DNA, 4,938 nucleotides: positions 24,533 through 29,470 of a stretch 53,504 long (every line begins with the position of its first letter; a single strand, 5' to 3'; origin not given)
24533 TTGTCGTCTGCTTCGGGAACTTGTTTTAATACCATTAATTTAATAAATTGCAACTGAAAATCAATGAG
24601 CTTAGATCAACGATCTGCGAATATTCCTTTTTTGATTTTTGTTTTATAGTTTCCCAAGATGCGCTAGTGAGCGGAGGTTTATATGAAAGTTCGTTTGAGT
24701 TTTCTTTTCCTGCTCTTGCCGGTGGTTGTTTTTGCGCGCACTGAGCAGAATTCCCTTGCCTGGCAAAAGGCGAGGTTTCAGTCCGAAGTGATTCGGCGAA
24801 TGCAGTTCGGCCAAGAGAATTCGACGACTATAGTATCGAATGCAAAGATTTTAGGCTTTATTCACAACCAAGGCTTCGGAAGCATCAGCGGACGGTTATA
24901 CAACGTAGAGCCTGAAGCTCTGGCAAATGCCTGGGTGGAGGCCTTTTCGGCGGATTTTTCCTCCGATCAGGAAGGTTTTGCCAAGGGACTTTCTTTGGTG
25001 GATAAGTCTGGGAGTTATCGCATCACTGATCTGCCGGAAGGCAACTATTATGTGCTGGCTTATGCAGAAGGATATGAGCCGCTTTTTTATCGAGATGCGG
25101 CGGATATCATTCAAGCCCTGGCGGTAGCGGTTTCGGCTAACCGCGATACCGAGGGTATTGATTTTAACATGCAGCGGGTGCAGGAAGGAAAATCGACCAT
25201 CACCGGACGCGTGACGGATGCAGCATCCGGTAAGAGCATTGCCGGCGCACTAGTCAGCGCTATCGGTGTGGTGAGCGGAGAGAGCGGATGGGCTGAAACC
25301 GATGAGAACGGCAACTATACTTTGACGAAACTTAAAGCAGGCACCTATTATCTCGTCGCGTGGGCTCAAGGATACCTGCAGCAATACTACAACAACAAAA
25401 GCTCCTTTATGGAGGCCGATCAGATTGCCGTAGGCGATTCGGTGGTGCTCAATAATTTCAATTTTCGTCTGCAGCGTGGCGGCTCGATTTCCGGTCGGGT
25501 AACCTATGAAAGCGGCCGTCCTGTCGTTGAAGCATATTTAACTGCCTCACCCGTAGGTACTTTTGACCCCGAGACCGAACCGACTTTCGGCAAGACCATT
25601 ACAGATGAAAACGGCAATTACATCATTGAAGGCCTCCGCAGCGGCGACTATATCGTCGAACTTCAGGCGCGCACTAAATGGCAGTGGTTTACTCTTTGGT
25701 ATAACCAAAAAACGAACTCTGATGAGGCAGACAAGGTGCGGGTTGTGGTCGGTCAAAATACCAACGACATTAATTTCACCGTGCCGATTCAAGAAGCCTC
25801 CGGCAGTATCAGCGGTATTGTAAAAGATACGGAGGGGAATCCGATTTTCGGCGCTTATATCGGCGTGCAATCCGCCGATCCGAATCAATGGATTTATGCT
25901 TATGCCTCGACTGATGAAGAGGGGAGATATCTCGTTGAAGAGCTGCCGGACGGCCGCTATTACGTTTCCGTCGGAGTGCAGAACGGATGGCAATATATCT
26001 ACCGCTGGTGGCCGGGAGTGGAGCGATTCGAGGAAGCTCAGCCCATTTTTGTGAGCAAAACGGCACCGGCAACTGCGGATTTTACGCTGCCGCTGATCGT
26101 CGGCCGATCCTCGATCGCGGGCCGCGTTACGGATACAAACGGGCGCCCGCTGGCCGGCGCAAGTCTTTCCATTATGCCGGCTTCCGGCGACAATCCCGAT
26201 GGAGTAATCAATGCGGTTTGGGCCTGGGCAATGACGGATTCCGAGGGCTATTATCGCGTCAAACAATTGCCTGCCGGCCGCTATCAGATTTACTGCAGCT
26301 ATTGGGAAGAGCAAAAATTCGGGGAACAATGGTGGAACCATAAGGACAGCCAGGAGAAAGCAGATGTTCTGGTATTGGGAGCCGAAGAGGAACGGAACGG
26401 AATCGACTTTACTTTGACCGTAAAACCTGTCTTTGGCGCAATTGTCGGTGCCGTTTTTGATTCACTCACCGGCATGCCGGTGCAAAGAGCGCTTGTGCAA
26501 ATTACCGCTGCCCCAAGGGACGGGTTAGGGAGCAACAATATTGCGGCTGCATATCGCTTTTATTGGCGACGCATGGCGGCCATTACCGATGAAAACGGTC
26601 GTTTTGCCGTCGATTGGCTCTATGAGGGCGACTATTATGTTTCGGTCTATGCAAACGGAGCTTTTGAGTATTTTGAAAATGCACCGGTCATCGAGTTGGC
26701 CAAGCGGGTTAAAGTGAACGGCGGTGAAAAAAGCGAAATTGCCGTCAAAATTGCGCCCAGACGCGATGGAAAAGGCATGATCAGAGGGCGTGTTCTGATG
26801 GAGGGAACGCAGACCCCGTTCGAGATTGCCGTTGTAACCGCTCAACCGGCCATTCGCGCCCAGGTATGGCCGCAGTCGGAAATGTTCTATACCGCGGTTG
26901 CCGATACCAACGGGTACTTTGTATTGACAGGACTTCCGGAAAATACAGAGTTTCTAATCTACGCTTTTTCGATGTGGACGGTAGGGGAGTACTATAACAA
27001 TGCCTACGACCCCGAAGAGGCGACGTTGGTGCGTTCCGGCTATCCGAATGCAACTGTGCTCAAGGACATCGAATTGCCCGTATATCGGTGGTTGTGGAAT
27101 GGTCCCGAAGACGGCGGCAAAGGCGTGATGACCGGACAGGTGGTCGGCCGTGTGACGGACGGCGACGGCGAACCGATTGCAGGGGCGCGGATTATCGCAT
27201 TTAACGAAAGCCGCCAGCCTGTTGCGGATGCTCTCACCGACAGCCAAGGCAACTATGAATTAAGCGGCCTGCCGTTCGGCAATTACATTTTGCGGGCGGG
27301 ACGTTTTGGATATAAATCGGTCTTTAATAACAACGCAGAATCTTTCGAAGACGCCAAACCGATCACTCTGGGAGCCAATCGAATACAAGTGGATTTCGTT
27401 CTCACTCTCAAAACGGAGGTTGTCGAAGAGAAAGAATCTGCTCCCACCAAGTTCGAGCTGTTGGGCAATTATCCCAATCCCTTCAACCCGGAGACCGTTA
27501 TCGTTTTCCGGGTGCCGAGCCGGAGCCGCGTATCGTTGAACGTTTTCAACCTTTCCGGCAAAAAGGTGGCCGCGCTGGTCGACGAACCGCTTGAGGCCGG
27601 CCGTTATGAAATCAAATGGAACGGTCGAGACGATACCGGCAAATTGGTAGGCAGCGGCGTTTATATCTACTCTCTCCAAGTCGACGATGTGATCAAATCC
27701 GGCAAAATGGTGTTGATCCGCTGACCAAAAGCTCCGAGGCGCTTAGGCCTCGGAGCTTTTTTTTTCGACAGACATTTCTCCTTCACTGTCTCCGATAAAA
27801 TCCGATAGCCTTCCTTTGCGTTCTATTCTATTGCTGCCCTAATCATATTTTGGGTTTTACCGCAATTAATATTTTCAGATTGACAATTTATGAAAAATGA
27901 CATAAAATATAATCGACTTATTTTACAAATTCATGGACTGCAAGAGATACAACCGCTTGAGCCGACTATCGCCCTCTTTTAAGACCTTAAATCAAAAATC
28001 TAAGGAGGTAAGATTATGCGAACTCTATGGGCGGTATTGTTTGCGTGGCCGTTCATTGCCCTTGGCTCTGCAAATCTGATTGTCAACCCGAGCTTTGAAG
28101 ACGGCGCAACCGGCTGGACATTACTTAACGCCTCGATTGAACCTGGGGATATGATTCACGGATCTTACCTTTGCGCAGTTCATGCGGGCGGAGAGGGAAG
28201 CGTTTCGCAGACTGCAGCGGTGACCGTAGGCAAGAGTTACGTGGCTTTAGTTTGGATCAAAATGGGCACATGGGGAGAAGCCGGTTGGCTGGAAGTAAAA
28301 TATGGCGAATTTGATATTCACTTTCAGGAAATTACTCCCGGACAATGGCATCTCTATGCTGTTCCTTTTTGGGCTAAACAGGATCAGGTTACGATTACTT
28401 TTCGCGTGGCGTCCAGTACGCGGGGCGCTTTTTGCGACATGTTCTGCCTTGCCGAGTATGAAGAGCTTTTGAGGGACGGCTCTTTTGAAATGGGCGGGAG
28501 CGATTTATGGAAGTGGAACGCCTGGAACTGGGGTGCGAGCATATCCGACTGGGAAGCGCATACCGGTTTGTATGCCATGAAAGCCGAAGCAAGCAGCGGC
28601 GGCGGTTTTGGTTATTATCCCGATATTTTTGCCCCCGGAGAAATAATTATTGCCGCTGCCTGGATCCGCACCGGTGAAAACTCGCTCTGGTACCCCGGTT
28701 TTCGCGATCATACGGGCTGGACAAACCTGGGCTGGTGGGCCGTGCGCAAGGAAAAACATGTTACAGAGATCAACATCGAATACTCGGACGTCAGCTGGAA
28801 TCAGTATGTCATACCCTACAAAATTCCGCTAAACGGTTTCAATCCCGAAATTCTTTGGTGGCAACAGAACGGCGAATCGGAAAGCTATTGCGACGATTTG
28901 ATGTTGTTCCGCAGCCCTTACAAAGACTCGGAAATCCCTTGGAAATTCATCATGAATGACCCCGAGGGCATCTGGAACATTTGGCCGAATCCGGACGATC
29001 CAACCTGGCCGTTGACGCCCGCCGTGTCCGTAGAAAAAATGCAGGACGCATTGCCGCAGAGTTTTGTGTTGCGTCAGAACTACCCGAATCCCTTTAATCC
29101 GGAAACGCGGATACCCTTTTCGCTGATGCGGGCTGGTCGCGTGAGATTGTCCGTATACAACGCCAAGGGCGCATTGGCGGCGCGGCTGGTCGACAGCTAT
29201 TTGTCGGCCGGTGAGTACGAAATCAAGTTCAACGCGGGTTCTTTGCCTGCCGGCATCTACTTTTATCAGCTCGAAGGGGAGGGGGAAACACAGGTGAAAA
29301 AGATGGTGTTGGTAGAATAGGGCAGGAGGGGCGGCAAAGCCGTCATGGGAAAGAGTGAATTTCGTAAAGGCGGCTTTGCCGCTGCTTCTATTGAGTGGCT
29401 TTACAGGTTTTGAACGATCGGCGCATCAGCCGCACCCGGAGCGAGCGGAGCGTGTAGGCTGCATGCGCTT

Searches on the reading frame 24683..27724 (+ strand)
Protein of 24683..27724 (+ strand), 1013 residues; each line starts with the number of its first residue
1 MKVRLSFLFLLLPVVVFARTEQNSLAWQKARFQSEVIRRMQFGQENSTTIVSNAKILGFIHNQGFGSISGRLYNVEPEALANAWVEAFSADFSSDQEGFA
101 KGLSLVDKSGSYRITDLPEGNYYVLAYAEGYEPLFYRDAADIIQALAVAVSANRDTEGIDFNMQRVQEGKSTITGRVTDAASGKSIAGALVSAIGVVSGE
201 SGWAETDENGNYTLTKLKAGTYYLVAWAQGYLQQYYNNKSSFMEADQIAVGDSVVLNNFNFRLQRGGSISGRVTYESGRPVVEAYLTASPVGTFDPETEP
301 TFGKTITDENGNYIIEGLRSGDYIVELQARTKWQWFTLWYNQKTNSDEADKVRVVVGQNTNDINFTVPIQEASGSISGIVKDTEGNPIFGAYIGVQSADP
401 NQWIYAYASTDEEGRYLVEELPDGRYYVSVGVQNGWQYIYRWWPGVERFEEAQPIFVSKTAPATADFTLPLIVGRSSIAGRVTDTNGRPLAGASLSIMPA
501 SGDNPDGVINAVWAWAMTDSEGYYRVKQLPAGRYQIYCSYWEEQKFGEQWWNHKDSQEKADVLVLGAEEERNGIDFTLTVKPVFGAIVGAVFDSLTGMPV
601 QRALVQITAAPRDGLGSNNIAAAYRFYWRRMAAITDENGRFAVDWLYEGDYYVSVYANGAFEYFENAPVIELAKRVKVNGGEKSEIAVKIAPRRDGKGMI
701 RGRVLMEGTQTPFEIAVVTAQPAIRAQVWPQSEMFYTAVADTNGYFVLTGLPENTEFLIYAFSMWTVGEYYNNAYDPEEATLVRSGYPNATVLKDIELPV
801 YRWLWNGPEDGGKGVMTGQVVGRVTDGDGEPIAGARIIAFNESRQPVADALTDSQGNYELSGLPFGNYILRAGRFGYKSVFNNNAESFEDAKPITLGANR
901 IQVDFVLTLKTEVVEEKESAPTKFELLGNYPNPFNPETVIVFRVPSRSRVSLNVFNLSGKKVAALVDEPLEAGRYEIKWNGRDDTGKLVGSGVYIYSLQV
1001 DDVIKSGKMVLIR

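Call 9: search_protein_families(library=pfam, proteins=[window:24683-27724:+])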
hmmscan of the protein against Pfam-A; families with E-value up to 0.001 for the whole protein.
window:24683-27724:+ (1013 aa): 20 families
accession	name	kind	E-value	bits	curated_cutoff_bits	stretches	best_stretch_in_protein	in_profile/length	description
PF13620.12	CarboxypepD_reg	-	5.6e-83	273.8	32.3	7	172-236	1-64/82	Carboxypeptidase regulatory-like domain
PF13715.12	CarbopepD_reg_2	-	6.9e-38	129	32.2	2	173-235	1-59/88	CarboxypepD_reg-like domain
PF17802.7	SpaA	-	1e-25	90.1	23.1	0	825-871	8-57/91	Prealbumin-like fold domain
PF17210.9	SdrD_B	-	2.4e-24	86.1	29.7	0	300-338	37-74/112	SdrD B-like domain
PF14686.12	fn3_3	-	2.2e-15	56.6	24.4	1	203-236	28-61/75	Polysaccharide lyase family 4, domain II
PF23193.1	NOMO_3rd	-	7.1e-12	45.9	27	0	841-872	53-84/120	NOMO third transthyretin-like domain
PF02369.22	Big_1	-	8.2e-12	45.5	34.9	0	814-859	15-63/93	Bacterial Ig-like domain (group 1)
PF00775.27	Dioxygenase_C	-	2.5e-11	43.8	27.3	0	478-536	32-98/182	Dioxygenase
PF10670.15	DUF4198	-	1.6e-10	41.9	34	0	262-329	142-207/209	Domain of unknown function (DUF4198)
PF08400.16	phage_tail_N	-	7.7e-10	39.3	26.6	0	478-538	5-62/134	Prophage tail fibre N-terminal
PF09430.16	EMC7_beta-sandw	-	2.6e-09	37.8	26.6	0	105-131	24-50/122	ER membrane protein complex subunit 7, beta-sandwich domain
PF11974.14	bMG3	-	8.7e-09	35.7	34.9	0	828-863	24-59/103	Bacterial alpha-2-macroglobulin MG3 domain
PF20598.4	DUF6795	-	3.7e-07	30.8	27.4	0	821-861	2-44/103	Domain of unknown function (DUF6795)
PF24025.1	Ig_DR_A0283-like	-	1.5e-06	28.9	27.1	0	380-431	13-63/102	DR_A0283-like, Ig-like domain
PF13860.13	FlgD_ig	-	3.6e-05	24.1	27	1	948-999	23-74/79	FlgD Ig-like domain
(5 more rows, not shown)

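Call 10: search_protein_families(library=ncbifam, proteins=[window:24683-27724:+])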
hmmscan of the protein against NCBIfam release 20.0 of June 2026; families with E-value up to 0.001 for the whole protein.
window:24683-27724:+ (1013 aa): 9 families
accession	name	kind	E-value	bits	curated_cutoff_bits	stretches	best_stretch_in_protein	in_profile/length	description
NF052345.1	S_layer_anammox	exception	5e-19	67.2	1400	1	167-329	1309-1460/1596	Kustd1514 family S-layer glycoprotein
TIGR04134.1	lipo_with_rSAM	hypoth_equivalog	1.8e-12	47.5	39.8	0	819-862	41-91/150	radical SAM-associated putative lipoprotein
NF033707.1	T9SS_sortase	equivalog_domain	7.8e-11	40.3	420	1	919-1002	991-1079/1095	type IX secretion system sortase PorU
TIGR04056.1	OMP_RagA_SusC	subfamily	1.4e-09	36.9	368.25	0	172-237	2-60/981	SusC/RagA family TonB-linked outer membrane protein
NF058648.1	ECF_sub_HI1622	equivalog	1.5e-07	31.6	100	0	818-860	25-67/180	NikL family nickel/cobalt ECF transporter subunit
TIGR04183.1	Por_Secre_tail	domain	1.6e-07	31.2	23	1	930-1010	2-70/72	T9SS type A sorting domain-containing protein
NF012181.0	MSCRAMM_SdrD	exception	6.1e-07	27.2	2500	1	290-436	597-751/1379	MSCRAMM family adhesin SdrD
NF052323.1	T9SSA_dep_M6i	equivalog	2.2e-06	26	600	1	927-1001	958-1027/1043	T9SS-dependent M6-like inactivated metalloprotease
NF009276.0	PRK12633.1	equivalog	0.0002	21.2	383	0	948-1001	129-182/234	flagellar basal body rod modification protein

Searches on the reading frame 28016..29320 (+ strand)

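Call 64: search_protein_families(library=pfam, proteins=[window:28016-29320:+], max_evalue=0.00001)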
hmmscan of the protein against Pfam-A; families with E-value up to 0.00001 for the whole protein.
window:28016-29320:+ (434 aa): 1 family
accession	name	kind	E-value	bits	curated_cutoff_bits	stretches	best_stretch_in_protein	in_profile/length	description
PF18962.6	Por_Secre_tail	-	1.2e-08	35.6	27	1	356-431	2-74/75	Secretion system C-terminal sorting domain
